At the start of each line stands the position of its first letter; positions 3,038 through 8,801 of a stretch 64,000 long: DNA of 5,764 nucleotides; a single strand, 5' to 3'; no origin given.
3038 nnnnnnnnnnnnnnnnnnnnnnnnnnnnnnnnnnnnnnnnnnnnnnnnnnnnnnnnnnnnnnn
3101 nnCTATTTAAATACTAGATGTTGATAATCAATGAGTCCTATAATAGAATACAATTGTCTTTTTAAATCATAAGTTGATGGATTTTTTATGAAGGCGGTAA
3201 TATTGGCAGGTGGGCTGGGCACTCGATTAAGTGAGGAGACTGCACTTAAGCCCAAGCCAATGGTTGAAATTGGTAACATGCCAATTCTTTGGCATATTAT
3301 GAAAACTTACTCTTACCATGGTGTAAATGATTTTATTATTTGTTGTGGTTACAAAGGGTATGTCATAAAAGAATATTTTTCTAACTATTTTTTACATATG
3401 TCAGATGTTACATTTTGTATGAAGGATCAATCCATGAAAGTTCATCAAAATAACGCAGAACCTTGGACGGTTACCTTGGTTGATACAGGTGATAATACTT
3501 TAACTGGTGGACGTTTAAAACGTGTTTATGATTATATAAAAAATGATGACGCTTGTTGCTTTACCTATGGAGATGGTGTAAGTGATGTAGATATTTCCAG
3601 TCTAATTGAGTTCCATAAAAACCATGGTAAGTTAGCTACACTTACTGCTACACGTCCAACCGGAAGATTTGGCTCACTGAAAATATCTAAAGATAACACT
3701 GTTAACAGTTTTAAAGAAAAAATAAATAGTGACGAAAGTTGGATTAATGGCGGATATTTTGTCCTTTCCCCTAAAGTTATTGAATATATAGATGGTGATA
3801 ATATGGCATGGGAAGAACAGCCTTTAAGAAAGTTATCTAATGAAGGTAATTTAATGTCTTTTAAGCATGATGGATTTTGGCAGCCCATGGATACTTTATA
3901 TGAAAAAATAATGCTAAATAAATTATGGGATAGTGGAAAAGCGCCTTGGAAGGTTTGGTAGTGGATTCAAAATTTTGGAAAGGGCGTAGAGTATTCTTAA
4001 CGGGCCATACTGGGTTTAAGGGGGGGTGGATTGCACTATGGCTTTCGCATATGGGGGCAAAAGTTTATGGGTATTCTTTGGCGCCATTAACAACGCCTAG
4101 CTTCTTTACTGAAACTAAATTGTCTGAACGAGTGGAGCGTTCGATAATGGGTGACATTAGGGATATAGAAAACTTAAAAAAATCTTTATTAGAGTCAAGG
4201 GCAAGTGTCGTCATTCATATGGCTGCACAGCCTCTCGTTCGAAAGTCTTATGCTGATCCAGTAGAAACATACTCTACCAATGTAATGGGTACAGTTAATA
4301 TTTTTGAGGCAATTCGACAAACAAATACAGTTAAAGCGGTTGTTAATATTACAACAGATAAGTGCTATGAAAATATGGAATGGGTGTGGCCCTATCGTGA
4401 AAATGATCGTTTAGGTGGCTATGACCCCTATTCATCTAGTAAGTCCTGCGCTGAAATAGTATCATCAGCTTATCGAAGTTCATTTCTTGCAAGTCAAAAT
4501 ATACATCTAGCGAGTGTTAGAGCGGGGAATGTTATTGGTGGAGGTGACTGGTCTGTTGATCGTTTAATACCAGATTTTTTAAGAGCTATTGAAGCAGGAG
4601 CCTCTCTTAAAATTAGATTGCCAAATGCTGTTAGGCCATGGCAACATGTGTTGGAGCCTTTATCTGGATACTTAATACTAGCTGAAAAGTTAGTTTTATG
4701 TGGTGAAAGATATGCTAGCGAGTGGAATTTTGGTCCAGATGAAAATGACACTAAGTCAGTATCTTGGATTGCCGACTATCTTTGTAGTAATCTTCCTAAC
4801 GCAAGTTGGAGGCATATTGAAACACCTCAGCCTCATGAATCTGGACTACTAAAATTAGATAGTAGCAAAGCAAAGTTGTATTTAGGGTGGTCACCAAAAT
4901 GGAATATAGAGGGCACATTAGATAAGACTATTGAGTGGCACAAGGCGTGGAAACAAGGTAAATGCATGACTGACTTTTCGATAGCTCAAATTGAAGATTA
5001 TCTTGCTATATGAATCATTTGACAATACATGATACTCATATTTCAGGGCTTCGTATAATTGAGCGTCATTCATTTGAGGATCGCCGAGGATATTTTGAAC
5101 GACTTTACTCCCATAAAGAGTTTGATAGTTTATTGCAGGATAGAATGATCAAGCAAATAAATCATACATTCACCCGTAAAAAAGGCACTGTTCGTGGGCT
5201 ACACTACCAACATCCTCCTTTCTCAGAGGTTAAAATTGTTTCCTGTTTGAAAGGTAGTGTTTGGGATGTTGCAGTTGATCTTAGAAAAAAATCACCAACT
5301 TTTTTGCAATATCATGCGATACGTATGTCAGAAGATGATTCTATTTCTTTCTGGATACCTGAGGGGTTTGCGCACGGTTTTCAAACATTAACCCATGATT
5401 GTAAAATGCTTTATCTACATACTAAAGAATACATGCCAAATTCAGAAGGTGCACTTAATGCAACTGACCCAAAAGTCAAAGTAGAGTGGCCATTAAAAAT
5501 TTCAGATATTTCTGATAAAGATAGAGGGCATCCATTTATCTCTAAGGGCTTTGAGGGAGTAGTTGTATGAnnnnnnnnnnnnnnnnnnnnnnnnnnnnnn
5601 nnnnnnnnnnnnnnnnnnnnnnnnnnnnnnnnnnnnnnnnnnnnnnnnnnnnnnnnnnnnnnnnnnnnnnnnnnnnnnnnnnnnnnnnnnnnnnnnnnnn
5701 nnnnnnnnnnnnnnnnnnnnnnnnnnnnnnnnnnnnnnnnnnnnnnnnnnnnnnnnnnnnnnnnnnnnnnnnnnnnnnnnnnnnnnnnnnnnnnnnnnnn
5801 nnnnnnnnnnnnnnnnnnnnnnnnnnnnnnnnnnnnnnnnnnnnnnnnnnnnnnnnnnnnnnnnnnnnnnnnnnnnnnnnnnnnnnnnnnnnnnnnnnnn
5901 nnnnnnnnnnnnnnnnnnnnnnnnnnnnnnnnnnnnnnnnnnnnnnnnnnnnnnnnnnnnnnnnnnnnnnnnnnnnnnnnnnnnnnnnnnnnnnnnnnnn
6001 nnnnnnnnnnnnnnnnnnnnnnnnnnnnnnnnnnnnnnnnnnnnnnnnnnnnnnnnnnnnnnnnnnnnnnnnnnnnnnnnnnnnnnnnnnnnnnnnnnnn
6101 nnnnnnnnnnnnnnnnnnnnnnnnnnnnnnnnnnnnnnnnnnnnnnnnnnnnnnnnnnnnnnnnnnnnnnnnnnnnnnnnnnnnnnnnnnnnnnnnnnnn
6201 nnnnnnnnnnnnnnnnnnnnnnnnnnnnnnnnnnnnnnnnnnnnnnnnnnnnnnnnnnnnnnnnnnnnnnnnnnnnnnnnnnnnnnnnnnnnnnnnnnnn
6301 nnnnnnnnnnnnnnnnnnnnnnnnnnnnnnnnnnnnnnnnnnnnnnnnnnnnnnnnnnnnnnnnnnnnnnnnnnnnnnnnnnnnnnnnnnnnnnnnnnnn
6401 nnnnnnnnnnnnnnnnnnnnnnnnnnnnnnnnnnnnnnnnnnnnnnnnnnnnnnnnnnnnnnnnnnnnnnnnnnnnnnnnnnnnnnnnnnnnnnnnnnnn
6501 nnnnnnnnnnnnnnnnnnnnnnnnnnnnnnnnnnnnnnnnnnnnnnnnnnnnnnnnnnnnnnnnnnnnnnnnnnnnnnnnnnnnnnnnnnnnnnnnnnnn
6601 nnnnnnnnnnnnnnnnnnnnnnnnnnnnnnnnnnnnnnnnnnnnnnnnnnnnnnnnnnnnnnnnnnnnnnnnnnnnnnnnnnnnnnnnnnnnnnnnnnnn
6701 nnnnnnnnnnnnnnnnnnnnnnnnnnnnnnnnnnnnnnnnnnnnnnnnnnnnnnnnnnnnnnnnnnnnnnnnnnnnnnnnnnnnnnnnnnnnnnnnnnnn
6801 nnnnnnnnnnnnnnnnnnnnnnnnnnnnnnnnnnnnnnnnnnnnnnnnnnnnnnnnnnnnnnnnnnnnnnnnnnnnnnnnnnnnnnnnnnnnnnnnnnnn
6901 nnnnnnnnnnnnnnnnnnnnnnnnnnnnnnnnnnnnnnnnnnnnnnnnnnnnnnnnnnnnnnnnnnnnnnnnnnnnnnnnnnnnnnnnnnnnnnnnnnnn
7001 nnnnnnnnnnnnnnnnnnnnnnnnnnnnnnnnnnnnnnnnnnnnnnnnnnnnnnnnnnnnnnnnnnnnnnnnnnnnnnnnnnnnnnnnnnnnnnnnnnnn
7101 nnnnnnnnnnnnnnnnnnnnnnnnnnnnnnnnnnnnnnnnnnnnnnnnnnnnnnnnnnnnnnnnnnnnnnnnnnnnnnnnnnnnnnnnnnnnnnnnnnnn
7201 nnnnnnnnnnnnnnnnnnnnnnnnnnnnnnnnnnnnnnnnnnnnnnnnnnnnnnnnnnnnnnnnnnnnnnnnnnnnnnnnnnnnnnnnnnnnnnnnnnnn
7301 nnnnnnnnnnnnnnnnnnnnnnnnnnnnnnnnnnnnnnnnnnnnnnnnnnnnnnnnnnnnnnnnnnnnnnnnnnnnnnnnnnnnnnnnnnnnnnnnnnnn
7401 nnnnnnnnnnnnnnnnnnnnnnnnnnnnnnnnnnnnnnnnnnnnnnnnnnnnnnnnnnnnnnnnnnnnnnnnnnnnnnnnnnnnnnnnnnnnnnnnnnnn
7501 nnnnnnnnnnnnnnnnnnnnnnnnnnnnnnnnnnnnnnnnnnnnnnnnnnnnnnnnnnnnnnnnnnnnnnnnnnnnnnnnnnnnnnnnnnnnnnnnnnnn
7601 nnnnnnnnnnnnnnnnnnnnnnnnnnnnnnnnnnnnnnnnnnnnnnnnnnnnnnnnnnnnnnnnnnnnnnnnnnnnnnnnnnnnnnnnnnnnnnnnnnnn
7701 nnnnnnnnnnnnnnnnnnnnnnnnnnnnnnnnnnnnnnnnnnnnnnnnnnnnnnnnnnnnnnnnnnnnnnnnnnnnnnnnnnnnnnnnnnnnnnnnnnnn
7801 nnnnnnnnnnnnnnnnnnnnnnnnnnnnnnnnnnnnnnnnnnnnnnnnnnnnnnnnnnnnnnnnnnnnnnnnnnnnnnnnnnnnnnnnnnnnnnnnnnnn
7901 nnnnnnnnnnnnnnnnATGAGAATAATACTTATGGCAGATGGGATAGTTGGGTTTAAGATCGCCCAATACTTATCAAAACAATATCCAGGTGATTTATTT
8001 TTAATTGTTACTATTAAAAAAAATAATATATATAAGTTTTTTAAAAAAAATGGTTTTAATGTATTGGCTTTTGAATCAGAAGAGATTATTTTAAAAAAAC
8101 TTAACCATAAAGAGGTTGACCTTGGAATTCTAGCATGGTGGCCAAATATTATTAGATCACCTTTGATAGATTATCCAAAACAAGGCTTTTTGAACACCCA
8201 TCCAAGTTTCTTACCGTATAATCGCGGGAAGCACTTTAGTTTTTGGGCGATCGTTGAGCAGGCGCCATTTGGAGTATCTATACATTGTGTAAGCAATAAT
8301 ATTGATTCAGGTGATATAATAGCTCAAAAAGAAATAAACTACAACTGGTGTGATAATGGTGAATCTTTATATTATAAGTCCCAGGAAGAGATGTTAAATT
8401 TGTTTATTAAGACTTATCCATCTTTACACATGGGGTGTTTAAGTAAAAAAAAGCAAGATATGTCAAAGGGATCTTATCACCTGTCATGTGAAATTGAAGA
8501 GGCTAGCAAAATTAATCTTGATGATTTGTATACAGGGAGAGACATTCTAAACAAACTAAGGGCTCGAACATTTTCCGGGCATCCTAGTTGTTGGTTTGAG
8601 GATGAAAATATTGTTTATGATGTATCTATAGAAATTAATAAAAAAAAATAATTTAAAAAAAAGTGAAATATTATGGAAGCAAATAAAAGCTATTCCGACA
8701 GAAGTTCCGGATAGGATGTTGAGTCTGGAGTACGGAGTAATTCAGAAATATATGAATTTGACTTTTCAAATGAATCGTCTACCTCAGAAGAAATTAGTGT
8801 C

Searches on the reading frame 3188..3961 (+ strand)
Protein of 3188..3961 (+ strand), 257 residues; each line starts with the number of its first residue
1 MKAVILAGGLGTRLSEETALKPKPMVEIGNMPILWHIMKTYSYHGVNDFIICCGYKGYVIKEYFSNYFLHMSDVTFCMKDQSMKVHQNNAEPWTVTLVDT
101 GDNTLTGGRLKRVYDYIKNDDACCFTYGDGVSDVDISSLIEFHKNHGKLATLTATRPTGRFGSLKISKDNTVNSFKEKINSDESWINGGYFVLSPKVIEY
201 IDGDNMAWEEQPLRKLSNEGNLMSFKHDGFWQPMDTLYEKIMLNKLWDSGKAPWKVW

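Call 43: search_protein_families(library=ncbifam, proteins=[window:3188-3961:+], max_evalue=0.00001)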
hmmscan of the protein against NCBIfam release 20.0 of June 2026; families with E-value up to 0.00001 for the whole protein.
window:3188-3961:+ (257 aa): 15 families
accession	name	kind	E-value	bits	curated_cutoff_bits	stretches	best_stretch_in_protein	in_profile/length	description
TIGR02623.1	G1P_cyt_trans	equivalog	1.7e-130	434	300.25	1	1-257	1-255/255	glucose-1-phosphate cytidylyltransferase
NF049965.1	GlMnHpPGnyltfHddC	equivalog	5.5e-24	85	300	2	1-81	1-80/221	D-glycero-D-manno-heptose 1-phosphate guanosyltransferase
NF052502.1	man1P_GTase_Rv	exception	2.9e-23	82.3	440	2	2-81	2-81/352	mannose-1-phosphate guanylyltransferase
TIGR03992.1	Arch_glmU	subfamily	3.3e-22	78.9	292.1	2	1-80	1-80/393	bifunctional sugar-1-phosphate nucleotidylyltransferase/acetyltransferase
NF041313.1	UDPGP_AglF_Halo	equivalog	9e-16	58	400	1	1-71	1-71/234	UTP--glucose-1-phosphate uridylyltransferase AglF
NF041173.1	Sug_nt_acttase_Thmprot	equivalog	6.2e-15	55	600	1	1-207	1-182/405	bifunctional sugar-1-phosphate nucleotidylyltransferase/acetyltransferase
NF045761.1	NAMPUrTaseMurU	equivalog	3e-11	43.6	250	1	1-66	1-66/226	N-acetylmuramate alpha-1-phosphate uridylyltransferase MurU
NF041135.1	IPPtranDIPPsyn_Thcocales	equivalog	1.6e-10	40.6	580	1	1-56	1-52/419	bifunctional L-myo-inositol-1-phosphate cytidylyltransferase/CDP-L-myo-inositol myo-inositolphosphotransferase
TIGR01208.1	rmlA_long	equivalog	1.2e-08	34.3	320.25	1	2-76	1-76/353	glucose-1-phosphate thymidylyltransferase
TIGR02091.1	glgC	equivalog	1.3e-08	34.3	424.9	1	2-185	2-182/364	glucose-1-phosphate adenylyltransferase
NF003670.0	PRK05293.1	equivalog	1.2e-07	31.1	470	1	3-236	7-247/382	glucose-1-phosphate adenylyltransferase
TIGR01173.1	glmU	equivalog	2.6e-07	29.8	366.85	0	1-70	1-67/452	bifunctional UDP-N-acetylglucosamine diphosphorylase/glucosamine-1-phosphate N-acetyltransferase GlmU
NF001947.0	PRK00725.1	subfamily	2.9e-07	29.6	470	1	3-183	19-197/426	glucose-1-phosphate adenylyltransferase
TIGR01099.1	galU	equivalog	6.2e-07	29.3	326.8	1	1-99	2-100/261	UTP--glucose-1-phosphate uridylyltransferase GalU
NF002023.0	PRK00844.1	subfamily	3.6e-06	26.1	458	0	3-182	9-184/408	glucose-1-phosphate adenylyltransferase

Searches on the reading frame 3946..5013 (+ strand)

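Call 43: search_protein_families(library=ncbifam, proteins=[window:3946-5013:+], max_evalue=0.00001)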
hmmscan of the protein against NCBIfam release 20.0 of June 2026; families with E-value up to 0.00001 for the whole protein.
window:3946-5013:+ (355 aa): 14 families
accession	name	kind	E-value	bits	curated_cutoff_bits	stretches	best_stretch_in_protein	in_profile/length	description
TIGR02622.1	CDP_4_6_dhtase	equivalog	2.3e-147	490.8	278.45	1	10-352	1-351/352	CDP-glucose 4,6-dehydratase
TIGR01181.1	dTDP_gluc_dehyt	equivalog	1.3e-27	96.8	365.1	1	17-334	3-313/321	dTDP-glucose 4,6-dehydratase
TIGR04180.1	EDH_00030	hypoth_equivalog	8.4e-21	74.3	475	1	16-319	1-296/297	NAD-dependent 4,6-dehydratase LegB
TIGR01179.1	galE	equivalog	5.2e-19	68.2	262.3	1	16-198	2-178/332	UDP-glucose 4-epimerase GalE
TIGR03589.1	PseB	equivalog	1.7e-13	50.2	407.75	1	13-224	4-193/324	UDP-N-acetylglucosamine 4,6-dehydratase (inverting)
TIGR01472.1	gmd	equivalog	9.1e-12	44.8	415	1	17-232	4-225/342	GDP-mannose 4,6-dehydratase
NF007956.0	PRK10675.1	subfamily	1.1e-10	41.2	394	1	15-172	2-159/338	UDP-glucose 4-epimerase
TIGR04130.1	FnlA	equivalog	1.3e-08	34.1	730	1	67-230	57-197/337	UDP-N-acetylglucosamine 4,6-dehydratase/5-epimerase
NF007490.0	PRK10084.1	subfamily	2.7e-08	33.2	649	1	69-335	57-337/361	dTDP-glucose 4,6-dehydratase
NF007582.0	PRK10217.1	equivalog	2.8e-08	33.3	698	1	69-334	58-333/355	dTDP-glucose 4,6-dehydratase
TIGR03466.1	HpnA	hypoth_equivalog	4.5e-08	32.3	367.65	1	15-136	2-112/327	hopanoid-associated sugar epimerase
TIGR01214.1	rmlD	equivalog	3.4e-07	29.6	224.05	1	66-178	31-140/285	dTDP-4-dehydrorhamnose reductase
NF042423.1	oxyalk_red_Shew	equivalog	5.3e-07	29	580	1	14-137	9-119/331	2-alkyl-3-oxoalkanoate reductase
NF011728.1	PRK15181.1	equivalog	6.6e-07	28.6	760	0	66-197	73-196/348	Vi polysaccharide biosynthesis UDP-N-acetylglucosaminuronic acid C-4 epimerase TviC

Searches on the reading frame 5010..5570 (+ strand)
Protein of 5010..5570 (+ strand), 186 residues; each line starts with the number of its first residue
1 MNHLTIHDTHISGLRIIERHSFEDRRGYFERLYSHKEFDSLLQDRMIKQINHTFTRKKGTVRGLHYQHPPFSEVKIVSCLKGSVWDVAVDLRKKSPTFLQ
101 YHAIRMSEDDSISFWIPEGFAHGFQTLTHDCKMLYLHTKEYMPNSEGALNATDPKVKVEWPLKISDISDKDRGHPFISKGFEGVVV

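Call 43: search_protein_families(library=ncbifam, proteins=[window:5010-5570:+], max_evalue=0.00001)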
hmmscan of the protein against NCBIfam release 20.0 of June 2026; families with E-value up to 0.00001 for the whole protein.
window:5010-5570:+ (186 aa): 1 family
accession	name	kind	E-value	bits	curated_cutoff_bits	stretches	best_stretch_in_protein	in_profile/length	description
TIGR01221.1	rmlC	equivalog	1.8e-47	161.4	155.75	1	6-176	2-171/176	dTDP-4-dehydrorhamnose 3,5-epimerase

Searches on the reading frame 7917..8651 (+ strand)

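Call 43: search_protein_families(library=ncbifam, proteins=[window:7917-8651:+], max_evalue=0.00001)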
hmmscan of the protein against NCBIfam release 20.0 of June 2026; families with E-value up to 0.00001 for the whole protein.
window:7917-8651:+ (244 aa): 5 families
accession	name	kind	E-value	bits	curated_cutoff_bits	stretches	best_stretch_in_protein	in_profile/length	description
NF005755.0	PRK07579.1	equivalog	1.6e-25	90.4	238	1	92-231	89-227/245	dTDP-4-amino-4,6-dideoxyglucose formyltransferase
TIGR00460.1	fmt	equivalog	4.5e-18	65.4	201.5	1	34-217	45-228/315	methionyl-tRNA formyltransferase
NF005998.1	PRK08125.1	equivalog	4.9e-16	58.2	777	1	62-235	71-244/649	bifunctional UDP-4-amino-4-deoxy-L-arabinose formyltransferase/UDP-glucuronic acid oxidase ArnA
NF005414.0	PRK06988.1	equivalog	4.9e-15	55.3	316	1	58-189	69-201/311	formyltransferase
TIGR00639.1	PurN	equivalog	2.1e-13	50.3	150.1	1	53-154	66-168/192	phosphoribosylglycinamide formyltransferase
